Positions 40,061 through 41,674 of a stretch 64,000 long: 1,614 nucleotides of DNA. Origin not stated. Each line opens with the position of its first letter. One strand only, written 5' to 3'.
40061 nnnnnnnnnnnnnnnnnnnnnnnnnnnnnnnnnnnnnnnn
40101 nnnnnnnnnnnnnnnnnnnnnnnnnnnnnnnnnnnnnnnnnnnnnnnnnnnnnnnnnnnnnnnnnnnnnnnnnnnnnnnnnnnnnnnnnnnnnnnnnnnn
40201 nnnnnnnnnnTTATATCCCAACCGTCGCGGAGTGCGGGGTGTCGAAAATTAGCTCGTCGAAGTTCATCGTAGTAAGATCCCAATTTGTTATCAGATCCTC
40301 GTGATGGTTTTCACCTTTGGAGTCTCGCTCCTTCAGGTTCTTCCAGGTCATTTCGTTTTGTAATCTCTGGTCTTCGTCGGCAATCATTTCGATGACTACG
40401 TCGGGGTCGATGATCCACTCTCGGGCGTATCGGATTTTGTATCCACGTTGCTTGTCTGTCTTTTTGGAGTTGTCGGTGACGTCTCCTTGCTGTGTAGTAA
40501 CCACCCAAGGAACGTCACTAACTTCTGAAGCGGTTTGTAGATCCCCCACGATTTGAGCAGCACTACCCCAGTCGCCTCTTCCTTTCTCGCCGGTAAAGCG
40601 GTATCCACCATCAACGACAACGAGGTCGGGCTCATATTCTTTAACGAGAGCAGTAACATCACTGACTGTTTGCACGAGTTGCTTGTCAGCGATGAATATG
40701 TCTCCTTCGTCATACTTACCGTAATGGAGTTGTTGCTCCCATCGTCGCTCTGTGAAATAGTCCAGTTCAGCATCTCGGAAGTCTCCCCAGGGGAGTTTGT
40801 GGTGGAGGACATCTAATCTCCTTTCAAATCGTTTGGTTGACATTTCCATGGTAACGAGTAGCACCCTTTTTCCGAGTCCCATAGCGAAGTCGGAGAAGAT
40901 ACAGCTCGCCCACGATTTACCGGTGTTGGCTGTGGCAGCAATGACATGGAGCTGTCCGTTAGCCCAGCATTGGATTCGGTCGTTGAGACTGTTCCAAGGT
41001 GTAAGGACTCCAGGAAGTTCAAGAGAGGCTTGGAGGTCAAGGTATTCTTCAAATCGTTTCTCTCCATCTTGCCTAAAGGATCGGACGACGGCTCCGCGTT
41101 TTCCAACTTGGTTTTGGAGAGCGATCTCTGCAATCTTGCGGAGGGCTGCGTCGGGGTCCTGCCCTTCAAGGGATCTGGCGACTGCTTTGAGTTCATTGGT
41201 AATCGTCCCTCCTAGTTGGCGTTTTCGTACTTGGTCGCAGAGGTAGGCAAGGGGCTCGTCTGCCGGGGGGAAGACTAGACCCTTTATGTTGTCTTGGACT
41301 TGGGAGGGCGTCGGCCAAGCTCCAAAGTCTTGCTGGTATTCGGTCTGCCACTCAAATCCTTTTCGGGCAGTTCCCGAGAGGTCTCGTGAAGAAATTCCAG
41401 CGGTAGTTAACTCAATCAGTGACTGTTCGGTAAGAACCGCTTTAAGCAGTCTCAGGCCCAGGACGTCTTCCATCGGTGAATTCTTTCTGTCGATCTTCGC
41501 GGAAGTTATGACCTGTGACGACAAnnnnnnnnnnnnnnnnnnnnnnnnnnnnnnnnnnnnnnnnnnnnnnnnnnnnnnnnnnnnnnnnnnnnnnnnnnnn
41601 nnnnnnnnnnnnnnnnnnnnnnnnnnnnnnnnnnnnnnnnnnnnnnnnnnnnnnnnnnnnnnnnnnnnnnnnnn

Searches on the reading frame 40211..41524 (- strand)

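Call 36: search_protein_families(library=phrogs, proteins=[window:40211-41524:-], max_evalue=0.001)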
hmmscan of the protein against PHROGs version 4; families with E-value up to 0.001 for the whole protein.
window:40211-41524:- (437 aa): 3 families
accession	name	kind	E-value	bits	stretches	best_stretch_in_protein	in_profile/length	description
phrog_19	-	DNA, RNA and nucleotide metabolism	1.2e-28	101.4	1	90-426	250-582/621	DnaB-like replicative helicase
phrog_239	-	DNA, RNA and nucleotide metabolism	6.7e-09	36.2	1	159-305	334-475/801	DNA primase/helicase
phrog_243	-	DNA, RNA and nucleotide metabolism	9.2e-07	29.1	1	165-402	13-244/273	DnaB-like replicative helicase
